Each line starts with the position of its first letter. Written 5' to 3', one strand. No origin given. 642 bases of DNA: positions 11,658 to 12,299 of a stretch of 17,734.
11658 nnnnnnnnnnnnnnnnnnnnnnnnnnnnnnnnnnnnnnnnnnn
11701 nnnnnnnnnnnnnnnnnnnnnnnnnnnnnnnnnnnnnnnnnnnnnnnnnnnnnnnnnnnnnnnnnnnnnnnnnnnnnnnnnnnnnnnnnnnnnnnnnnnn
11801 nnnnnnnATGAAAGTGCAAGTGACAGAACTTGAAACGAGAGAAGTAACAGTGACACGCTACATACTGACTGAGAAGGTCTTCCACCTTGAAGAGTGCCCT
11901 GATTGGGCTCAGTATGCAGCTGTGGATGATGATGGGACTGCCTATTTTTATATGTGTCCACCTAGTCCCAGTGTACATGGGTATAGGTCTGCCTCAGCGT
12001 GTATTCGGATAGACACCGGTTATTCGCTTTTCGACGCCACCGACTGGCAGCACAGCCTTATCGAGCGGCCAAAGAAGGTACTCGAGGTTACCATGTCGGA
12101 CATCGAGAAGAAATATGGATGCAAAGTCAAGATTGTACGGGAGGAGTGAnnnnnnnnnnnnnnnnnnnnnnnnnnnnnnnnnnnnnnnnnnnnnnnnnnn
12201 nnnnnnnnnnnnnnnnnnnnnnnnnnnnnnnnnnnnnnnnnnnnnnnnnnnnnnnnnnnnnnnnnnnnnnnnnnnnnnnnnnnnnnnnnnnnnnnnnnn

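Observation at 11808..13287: Module shuffling: CPDWA-motif proteins and a tail motif shared with paralog 1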

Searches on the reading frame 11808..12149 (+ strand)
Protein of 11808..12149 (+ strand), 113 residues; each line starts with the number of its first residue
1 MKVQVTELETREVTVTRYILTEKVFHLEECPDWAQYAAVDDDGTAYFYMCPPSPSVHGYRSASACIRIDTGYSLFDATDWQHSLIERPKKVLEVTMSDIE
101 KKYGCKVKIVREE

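Call 9: search_protein_families(library=pfam, proteins=[window:11808-12146:+], max_evalue=0.1)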
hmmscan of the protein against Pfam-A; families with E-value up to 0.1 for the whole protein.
window:11808-12146:+ (113 aa): 0 families

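Call 10: search_protein_families(library=phrogs, proteins=[window:11808-12146:+], max_evalue=0.1)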
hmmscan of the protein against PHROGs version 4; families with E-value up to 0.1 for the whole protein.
window:11808-12146:+ (113 aa): 4 families
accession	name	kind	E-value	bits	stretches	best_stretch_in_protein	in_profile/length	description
phrog_1972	-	unknown function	2.8e-06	28.1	1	31-98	43-115/160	-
phrog_21375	-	unknown function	0.00041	21.6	1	30-91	11-78/189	-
phrog_15048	-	unknown function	0.012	16.8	1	35-90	70-130/131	-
phrog_11699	-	tail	0.094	12.4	0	32-73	349-385/553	minor tail protein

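Call 13: search_dna_similar(query=window:11808-12146:+, collection=phages, mode=protein, max_rows=30, max_evalue=0.01)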
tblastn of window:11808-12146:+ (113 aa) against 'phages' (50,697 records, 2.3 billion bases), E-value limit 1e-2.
Records with a match: 2; places in all: 2; records where one place covers at least 80% of the query: 0.
Best place of each record, by identity: <60% 2.
By first word of the organism name: Bacteriophage 1; Streptomyces 1.
By host as written in the record: - 1; Streptomyces lividans JI 1326 1.
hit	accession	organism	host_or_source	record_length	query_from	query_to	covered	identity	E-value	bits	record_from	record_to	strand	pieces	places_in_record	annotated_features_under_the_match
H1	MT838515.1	Bacteriophage sp.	human fecal samples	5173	20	91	64%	40.0%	1e-4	45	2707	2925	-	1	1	record has no annotation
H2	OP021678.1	Streptomyces phage RosePharie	Streptomyces lividans JI 1326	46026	33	72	35%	45.0%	9e-3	40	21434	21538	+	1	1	38: minor tail protein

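Call 15: find_homologous_proteins(query=window:11808-12146:+, max_evalue=0.001)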
Query window:11808-12146:+ (113 aa): 141 proteins with E <= 0.001 among 145 candidates; the best 120 are listed.
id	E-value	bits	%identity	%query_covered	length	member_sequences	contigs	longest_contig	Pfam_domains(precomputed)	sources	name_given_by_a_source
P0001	5.0e-69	247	97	98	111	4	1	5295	-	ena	-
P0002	4.3e-63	228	91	98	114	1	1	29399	-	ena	-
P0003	8.3e-57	208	86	98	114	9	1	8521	-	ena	-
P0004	2.3e-53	197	78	100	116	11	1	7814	-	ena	-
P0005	2.2e-52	194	82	97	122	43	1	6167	-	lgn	-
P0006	1.4e-51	191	76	98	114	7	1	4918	-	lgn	-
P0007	3.2e-51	190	75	99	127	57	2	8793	-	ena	-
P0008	8.9e-47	176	72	98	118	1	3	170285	-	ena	-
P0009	7.5e-46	173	70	98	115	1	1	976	-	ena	-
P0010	6.8e-45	170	68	98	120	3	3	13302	-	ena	-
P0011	1.3e-44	169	71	97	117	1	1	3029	-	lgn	-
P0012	1.7e-43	165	66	98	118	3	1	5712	-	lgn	-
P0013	2.0e-43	165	68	97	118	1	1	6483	-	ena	-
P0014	1.5e-40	156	61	98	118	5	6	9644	-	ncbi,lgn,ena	-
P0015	2.0e-38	149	64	97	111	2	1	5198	-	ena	-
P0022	8.4e-36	140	59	98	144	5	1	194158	-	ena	-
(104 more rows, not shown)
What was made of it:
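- They form a tight full-length family (call 15), so they are an independent unit.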

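Call 21: find_encoding_contigs(protein=window:11808-12149:+, flank=10000, max_places=4)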
Protein window:11808-12149:+ (113 aa): no gene with exactly this product is on record in the collection.
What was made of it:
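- Tried and rejected: An exact-sequence look-up of the small ORF was not on record (call 21).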

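Call 22: find_encoding_contigs(protein=P0022, flank=10000, max_places=3)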
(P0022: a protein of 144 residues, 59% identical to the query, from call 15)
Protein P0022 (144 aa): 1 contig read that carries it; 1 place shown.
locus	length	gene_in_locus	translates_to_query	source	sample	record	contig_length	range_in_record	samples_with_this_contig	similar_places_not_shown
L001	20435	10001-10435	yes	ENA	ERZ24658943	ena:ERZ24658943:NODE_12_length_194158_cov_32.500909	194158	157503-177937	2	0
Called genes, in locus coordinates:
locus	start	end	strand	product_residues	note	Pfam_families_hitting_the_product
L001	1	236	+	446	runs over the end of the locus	-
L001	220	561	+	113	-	PF14354:Lar_restr_allev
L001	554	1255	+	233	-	-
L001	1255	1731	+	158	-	-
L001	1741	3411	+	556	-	-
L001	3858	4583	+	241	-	PF00476:DNA_pol_A (weak)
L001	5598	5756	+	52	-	-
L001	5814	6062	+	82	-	-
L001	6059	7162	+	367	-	PF24703:DUF7666, PF01469:Pentapeptide_2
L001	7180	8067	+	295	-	PF01469:Pentapeptide_2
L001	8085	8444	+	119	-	-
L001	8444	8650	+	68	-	-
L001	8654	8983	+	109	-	-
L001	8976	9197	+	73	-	-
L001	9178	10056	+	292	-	PF01469:Pentapeptide_2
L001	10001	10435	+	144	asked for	-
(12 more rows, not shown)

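Call 23: find_related_loci(query=A1, collection=viral_contigs, flank=6000)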
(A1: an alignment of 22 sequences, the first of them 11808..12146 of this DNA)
Query A1 (113 aa) in viral_contigs; peptide patterns used: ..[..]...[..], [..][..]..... (x = any residue, [..] = any of these).
168 stretches matched a pattern; 66 encode a relative of the query (tblastn E <= 1e-3); 62 distinct loci.
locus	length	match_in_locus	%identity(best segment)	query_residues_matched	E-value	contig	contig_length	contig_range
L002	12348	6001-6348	84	1-113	4e-60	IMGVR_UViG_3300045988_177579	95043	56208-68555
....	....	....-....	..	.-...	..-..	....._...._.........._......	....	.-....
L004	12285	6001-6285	72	14-105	2e-44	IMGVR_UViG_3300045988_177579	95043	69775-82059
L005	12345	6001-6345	67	2-113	8e-44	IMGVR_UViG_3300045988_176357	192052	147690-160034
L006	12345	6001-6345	61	1-111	2e-38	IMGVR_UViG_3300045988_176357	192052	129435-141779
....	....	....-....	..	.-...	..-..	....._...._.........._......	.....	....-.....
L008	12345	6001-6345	58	2-113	2e-37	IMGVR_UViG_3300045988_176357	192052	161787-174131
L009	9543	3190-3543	56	2-112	1e-36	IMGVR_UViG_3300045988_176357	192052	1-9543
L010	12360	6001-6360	55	2-112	4e-35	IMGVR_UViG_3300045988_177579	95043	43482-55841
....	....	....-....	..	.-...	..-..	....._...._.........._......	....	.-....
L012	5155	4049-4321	42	2-93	6e-16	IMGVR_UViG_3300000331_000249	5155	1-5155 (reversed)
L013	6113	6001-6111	76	2-36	2e-12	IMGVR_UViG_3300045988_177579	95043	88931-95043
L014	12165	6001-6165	47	57-112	5e-7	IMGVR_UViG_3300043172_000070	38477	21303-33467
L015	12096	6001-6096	53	83-113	8e-6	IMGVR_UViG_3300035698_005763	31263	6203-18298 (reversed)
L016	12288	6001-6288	29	29-112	2e-5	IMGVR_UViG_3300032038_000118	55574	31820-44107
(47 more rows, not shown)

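Call 35: predict_structure(alignment_id=A2)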
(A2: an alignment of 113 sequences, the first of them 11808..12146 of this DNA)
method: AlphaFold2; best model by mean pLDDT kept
length: 113 residues; sequences in the alignment: 113
mean_pLDDT: 63.4   pTM: 0.46
mean pLDDT of the five models: 63.4, 58.7, 55.0, 50.4, 45.8
residues with pLDDT >= 90: 0; 70-90: 53; 50-70: 22; < 50: 38
segments of 3 or more residues with pLDDT < 50: 1-29, 90-94, 110-113
pLDDT, mean of each block of 10 residues (from residue 1): 38 31 40 79 85 86 79 74 69 55 66 47
secondary structure, 60 per line:
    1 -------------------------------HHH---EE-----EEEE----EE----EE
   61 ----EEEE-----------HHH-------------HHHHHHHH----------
elements in order: E45-48 E65-68 H96-103
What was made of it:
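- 11865..12074 (+): CPDWA domain of the small ORF (residues ~20-89, ..............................................). AF2 pLDDT 74-86 for residues 30-80 (call 35).
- AF2 confidence for the tail in the small ORF is low (pLDDT 55-66, call 35).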

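Call 45: fold_search(model_id=the predicted structure, library=viral)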
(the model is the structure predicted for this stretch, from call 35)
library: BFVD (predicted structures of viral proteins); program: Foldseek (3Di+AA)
matches with E <= 10: 88; with E <= 0.001: 0
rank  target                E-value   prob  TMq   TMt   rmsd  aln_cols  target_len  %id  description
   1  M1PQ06                7.0e-03  1.00  0.41  0.35   4.6        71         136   24  (no name in the UniProt tables at hand)
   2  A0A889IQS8            9.0e-03  1.00  0.41  0.19  10.6        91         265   21  Uncharacterized protein [Pseudomonas phage Itty13]
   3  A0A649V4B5            1.2e-02  1.00  0.38  0.38   4.8        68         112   31  (no name in the UniProt tables at hand)
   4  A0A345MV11            2.3e-02  0.99  0.38  0.19   5.0        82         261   23  (no name in the UniProt tables at hand)
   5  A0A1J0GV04            3.0e-02  0.99  0.41  0.14   6.9        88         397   18  (no name in the UniProt tables at hand)
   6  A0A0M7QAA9            3.2e-02  1.00  0.35  0.49   5.3        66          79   26  (no name in the UniProt tables at hand)
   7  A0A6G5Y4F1            3.2e-02  0.96  0.36  0.25   9.9        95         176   21  (no name in the UniProt tables at hand)
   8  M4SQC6                4.1e-02  0.99  0.40  0.55   4.7        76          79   28  (no name in the UniProt tables at hand)
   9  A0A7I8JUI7            4.4e-02  0.99  0.36  0.29   3.8        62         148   32  (no name in the UniProt tables at hand)
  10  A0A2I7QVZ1            5.0e-02  0.99  0.42  0.49   7.7        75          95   16  (no name in the UniProt tables at hand)
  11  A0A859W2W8            5.3e-02  0.99  0.40  0.38   4.7        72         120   24  (no name in the UniProt tables at hand)
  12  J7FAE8                6.9e-02  0.97  0.34  0.30   5.1        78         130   20  Uncharacterized protein [Agrobacterium phage 7-7-1]
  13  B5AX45                8.8e-02  0.98  0.40  0.15   4.3        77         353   17  Uncharacterized protein [Iodobacter phage PhiPLPE]
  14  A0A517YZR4            1.1e-01  0.98  0.33  0.48   5.6        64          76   25  (no name in the UniProt tables at hand)
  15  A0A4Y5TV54            1.1e-01  0.96  0.36  0.42   6.8        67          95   19  Uncharacterized protein [Vibrio phage VAP7]
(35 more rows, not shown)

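Call 46: search_protein_representatives(alignment_id=A5)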
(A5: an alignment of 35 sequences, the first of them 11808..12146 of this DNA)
Query: 35 sequences, 120 profile positions. Proteins with E-value up to 0.001 (for the whole library): 870; up to 1e-10: 171; up to 1e-30: 19. The best 150 are listed.
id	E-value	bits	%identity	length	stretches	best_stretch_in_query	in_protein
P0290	3.9e-173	582.2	-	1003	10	22-96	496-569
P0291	1.2e-113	390.2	-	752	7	14-94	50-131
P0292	3.5e-59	214.4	-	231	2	1-118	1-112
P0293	1.0e-56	206.5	-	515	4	22-97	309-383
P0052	3.0e-52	192.0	-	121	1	1-120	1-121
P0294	8.2e-46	171.3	-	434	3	21-97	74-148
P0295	6.4e-43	162.0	-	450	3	22-99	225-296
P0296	2.7e-42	159.9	-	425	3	22-105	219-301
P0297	2.2e-41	157.0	-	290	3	5-96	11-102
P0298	1.3e-38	148.1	-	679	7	25-106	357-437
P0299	2.1e-37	144.1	-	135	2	1-97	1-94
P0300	2.2e-36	140.9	-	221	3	22-96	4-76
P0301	3.3e-35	137.1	-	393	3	22-97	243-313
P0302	3.2e-34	133.9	-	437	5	27-99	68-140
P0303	3.3e-34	133.8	-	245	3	22-101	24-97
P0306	3.6e-33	130.5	-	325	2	22-98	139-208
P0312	5.7e-27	110.5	-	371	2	22-99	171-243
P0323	2.9e-24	101.7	-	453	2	23-101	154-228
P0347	6.4e-18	81.3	-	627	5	32-94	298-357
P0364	1.7e-14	70.2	-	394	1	22-99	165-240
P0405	1.7e-12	63.8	-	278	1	12-100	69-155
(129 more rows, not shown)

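Call 47: search_protein_families(library=pfam, proteins=[P0290, P0291, P0293, P0298, P0306, P0312, P0323, P0347, P0364, P0405], max_evalue=0.01)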
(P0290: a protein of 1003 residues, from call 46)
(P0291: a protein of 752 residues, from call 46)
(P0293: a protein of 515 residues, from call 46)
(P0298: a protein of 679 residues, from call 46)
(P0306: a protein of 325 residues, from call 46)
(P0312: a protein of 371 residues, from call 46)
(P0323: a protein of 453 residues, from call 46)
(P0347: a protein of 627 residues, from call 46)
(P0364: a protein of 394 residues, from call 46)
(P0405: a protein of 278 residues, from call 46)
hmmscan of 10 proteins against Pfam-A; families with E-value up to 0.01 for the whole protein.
P0290 (1003 aa): 1 family
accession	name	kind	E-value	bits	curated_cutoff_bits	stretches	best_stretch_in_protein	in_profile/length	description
PF15342.11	FAM212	-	9e-05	22.6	27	0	100-136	11-47/60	FAM212 family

P0291 (752 aa): 0 families

P0293 (515 aa): 0 families

P0298 (679 aa): 4 families
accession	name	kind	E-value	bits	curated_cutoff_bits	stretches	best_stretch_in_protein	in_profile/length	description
PF00383.29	dCMP_cyt_deam_1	-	1.5e-23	83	25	1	551-658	3-100/102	Cytidine and deoxycytidylate deaminase zinc-binding region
PF14437.12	MafB19-deam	-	4.7e-18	65.9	27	1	553-672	5-117/142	MafB19-like deaminase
PF14439.12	Bd3614-deam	-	9e-06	26.1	38.5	1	604-662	27-88/113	Bd3614-like deaminase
PF18750.7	SNAD4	-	0.0055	17.2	27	1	609-650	29-73/130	Secreted Novel AID/APOBEC-like Deaminase 4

P0306 (325 aa): 0 families

P0312 (371 aa): 0 families

P0323 (453 aa): 0 families

P0347 (627 aa): 0 families

P0364 (394 aa): 0 families

P0405 (278 aa): 0 families
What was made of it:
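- Closest known: phrog_1972 / phrog_21375. Different: No Pfam model exists (calls 9, 47).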

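Call 49: search_solved_structures(query=A5, max_evalue=10, show_alignments=2)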
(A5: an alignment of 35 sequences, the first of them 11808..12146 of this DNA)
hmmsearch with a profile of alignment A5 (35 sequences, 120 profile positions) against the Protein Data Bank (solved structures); distinct sequences matched with E-value up to 10: 0.
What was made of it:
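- Tried and rejected: PDB sequence search with the CPDWA profile gave 0 hits (call 49).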

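Call 74: search_protein_families(library=ncbifam, proteins=[window:11808-12146:+], max_evalue=0.01)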
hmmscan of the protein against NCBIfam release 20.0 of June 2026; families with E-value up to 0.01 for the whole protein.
window:11808-12146:+ (113 aa): 0 families

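Call 75: search_protein_families(library=padloc, proteins=[window:11808-12146:+], max_evalue=0.01)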
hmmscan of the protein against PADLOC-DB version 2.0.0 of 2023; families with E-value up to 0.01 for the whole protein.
window:11808-12146:+ (113 aa): 0 families

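Call 76: find_related_loci(query=A1, collection=genome_contigs, flank=3000)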
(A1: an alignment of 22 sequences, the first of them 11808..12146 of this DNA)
Query A1 (113 aa) in genome_contigs; peptide patterns used: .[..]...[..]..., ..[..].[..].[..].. (x = any residue, [..] = any of these).
25 stretches matched a pattern, but none encodes a relative of the query by tblastn (E <= 1e-3).
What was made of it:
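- Tried and rejected: The first scan of bacterial genomes, using small-ORF patterns, found no relatives (call 76).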
